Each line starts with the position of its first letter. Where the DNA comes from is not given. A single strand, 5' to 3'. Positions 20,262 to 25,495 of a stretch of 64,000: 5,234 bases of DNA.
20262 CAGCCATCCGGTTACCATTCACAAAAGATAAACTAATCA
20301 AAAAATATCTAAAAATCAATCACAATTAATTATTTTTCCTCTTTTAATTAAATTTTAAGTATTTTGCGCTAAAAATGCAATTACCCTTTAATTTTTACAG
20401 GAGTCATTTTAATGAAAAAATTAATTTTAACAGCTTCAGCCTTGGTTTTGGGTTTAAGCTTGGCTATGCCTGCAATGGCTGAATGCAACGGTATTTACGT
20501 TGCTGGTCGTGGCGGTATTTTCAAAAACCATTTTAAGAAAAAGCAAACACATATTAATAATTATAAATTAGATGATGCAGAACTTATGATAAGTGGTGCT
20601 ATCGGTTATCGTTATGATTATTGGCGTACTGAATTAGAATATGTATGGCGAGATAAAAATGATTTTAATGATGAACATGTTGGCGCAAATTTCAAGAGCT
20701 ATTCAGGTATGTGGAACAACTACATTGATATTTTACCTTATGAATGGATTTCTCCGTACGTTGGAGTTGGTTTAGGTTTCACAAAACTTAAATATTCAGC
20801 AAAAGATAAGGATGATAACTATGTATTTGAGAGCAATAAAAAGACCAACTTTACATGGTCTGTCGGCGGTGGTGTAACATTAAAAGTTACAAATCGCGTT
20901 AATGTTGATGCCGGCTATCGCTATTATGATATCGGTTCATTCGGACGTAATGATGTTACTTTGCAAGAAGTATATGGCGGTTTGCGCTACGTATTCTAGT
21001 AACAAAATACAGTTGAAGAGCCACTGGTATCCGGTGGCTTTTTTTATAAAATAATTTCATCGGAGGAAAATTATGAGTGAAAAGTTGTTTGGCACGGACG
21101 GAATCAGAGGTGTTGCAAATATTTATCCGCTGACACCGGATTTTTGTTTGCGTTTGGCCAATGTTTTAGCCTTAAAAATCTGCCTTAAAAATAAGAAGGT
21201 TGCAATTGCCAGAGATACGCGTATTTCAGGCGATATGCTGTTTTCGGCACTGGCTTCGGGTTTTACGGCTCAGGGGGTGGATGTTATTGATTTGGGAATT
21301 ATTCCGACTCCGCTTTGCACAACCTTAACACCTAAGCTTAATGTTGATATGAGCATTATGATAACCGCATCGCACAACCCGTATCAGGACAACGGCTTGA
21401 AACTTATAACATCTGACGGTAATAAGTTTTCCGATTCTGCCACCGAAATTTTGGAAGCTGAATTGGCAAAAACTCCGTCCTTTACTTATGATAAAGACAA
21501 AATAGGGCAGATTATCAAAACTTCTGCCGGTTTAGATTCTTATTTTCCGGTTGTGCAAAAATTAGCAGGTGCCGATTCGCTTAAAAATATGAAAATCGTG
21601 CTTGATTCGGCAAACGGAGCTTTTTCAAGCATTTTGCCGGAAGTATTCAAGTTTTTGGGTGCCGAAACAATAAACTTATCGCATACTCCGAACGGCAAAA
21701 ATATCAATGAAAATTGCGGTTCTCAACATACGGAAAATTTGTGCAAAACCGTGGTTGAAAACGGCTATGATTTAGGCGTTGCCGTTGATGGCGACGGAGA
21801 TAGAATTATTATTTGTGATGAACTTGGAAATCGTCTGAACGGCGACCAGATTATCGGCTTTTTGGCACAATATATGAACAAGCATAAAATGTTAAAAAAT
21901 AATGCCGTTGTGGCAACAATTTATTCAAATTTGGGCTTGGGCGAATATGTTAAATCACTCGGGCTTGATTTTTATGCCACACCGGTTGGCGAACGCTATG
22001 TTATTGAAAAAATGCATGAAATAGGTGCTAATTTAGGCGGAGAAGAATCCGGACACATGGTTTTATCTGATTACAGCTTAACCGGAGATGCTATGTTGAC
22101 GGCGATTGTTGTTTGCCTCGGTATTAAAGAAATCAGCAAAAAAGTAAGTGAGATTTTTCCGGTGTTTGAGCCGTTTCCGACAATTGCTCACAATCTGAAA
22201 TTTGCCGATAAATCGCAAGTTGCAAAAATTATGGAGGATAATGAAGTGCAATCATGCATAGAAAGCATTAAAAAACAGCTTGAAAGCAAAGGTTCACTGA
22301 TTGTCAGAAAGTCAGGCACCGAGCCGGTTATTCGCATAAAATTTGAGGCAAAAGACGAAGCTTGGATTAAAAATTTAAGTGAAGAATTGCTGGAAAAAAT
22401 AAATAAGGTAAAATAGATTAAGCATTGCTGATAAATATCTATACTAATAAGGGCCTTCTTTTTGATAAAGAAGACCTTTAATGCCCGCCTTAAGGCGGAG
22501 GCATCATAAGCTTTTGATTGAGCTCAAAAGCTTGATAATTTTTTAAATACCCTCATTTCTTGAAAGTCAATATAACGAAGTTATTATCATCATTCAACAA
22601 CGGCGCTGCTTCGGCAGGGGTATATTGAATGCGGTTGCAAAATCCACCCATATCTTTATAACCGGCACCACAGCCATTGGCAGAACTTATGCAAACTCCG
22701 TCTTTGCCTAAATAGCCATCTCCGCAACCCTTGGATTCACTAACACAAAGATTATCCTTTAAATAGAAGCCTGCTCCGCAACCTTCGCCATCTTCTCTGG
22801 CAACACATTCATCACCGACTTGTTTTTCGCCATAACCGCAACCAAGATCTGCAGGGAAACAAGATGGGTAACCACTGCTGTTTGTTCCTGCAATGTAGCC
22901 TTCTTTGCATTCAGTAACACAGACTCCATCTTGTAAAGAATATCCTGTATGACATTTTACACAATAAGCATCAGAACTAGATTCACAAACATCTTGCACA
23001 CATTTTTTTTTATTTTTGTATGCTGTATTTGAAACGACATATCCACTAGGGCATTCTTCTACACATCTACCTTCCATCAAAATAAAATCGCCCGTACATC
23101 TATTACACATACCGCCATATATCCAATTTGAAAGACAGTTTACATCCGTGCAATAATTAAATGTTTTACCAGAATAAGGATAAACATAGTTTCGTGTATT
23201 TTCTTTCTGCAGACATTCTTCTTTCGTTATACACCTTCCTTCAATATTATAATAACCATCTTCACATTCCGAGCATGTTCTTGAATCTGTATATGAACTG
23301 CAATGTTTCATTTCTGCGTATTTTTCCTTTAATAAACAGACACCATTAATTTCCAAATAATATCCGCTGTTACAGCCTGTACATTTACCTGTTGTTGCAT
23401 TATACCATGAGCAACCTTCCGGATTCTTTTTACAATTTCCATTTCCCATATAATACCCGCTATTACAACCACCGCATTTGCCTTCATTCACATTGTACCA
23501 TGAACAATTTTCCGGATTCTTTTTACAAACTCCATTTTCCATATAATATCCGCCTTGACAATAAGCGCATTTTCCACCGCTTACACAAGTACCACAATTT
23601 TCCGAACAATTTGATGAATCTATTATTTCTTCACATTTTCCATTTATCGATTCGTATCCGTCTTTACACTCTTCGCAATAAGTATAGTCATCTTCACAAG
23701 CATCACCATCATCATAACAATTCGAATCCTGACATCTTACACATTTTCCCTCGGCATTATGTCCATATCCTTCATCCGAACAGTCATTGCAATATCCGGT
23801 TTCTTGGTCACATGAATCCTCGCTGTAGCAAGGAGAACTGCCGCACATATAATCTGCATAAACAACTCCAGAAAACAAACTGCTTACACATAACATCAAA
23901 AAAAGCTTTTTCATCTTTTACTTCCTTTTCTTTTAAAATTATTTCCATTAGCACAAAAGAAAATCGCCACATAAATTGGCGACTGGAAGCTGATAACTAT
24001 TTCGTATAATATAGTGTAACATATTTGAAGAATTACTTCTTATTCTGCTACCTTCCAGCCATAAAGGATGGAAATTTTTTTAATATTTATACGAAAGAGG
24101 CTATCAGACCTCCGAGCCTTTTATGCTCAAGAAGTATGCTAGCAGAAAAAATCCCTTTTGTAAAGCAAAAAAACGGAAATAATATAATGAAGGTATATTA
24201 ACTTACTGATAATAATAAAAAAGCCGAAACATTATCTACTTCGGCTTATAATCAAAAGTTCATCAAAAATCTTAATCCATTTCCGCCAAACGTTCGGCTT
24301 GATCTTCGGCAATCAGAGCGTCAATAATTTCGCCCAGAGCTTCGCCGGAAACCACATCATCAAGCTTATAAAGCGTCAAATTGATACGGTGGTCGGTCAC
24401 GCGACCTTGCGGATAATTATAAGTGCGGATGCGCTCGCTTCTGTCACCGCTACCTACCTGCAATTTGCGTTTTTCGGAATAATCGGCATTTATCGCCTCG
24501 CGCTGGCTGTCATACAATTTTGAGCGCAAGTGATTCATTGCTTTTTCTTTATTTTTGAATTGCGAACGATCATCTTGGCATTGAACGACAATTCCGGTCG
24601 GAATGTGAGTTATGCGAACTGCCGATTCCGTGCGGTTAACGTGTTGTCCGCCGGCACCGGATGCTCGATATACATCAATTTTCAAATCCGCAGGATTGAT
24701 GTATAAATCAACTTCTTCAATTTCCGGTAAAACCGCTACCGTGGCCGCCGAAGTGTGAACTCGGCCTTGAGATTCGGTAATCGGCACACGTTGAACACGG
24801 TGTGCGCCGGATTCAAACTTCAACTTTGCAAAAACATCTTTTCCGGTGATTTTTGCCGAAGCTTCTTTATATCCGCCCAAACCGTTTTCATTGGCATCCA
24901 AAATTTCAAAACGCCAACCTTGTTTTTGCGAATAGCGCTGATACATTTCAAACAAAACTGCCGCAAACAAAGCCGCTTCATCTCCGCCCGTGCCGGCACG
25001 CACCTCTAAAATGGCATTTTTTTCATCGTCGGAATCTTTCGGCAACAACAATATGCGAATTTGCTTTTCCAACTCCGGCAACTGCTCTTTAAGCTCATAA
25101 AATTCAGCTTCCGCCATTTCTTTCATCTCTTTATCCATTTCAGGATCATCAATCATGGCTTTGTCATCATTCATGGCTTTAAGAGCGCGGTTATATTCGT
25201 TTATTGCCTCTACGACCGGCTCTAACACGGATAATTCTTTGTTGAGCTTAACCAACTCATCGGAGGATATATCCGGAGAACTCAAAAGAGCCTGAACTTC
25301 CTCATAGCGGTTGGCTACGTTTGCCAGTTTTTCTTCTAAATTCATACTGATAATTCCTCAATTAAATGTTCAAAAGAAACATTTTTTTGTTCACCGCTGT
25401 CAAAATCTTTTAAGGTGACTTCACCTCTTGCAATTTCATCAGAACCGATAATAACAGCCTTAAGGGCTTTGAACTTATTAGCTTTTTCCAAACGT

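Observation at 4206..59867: Six secreted proteins share an unrecognised extreme-C-terminal module, ...TPAEAA...(I/L)TF(K/R)K-COOH, on different passenger domains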

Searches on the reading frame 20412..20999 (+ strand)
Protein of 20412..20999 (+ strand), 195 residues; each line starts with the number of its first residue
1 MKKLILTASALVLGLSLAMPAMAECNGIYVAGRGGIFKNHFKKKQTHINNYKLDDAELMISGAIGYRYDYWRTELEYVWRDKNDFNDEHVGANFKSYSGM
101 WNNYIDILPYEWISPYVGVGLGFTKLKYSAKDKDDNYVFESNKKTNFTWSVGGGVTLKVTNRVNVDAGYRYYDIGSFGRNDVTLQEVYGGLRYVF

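Call 26: search_protein_families(library=pfam, proteins=[window:20412-20999:+], max_evalue=0.00001)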
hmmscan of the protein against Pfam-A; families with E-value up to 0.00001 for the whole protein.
window:20412-20999:+ (195 aa): 2 families
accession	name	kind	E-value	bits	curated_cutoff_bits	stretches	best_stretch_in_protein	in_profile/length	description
PF13505.12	OMP_b-brl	-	1.1e-19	71.7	28.7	1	10-195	2-175/175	Outer membrane protein beta-barrel domain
PF02462.21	Opacity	-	2.1e-09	38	21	1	64-195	1-126/126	Opacity family porin protein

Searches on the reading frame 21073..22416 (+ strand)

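Call 26: search_protein_families(library=pfam, proteins=[window:21073-22416:+], max_evalue=0.00001)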
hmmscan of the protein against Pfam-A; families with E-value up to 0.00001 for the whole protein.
window:21073-22416:+ (447 aa): 4 families
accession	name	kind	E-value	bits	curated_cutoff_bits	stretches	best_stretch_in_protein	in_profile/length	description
PF02878.22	PGM_PMM_I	-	1.3e-39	135.5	22.5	1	4-134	2-134/138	Phosphoglucomutase/phosphomannomutase, alpha/beta/alpha domain I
PF02880.22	PGM_PMM_III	-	4.4e-29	101.4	20.7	1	256-362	1-108/115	Phosphoglucomutase/phosphomannomutase, alpha/beta/alpha domain III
PF02879.22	PGM_PMM_II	-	1.9e-15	57.7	29.3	1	161-252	7-103/103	Phosphoglucomutase/phosphomannomutase, alpha/beta/alpha domain II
PF00408.26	PGM_PMM_IV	-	4e-13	49.6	23.1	1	374-441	3-67/68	Phosphoglucomutase/phosphomannomutase, C-terminal domain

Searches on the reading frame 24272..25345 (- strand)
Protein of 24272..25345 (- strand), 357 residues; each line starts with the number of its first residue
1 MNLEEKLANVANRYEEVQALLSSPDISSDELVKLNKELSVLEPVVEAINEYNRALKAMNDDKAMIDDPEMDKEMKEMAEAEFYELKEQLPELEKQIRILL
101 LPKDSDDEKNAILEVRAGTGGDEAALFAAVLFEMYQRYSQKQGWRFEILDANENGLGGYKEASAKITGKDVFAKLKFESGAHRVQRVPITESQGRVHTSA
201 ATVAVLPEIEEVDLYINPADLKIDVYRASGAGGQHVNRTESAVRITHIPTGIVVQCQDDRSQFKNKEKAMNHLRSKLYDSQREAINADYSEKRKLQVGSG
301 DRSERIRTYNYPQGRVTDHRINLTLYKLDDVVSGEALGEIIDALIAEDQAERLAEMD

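Call 26: search_protein_families(library=pfam, proteins=[window:24272-25345:-], max_evalue=0.00001)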
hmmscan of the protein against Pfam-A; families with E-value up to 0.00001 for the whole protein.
window:24272-25345:- (357 aa): 2 families
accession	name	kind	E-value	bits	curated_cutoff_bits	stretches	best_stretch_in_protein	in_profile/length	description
PF03462.23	PCRF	-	1.4e-71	240.8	24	1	11-203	2-194/194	PCRF domain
PF00472.26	RF-1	-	7.7e-44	148.8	35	1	211-320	2-116/116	RF-1 domain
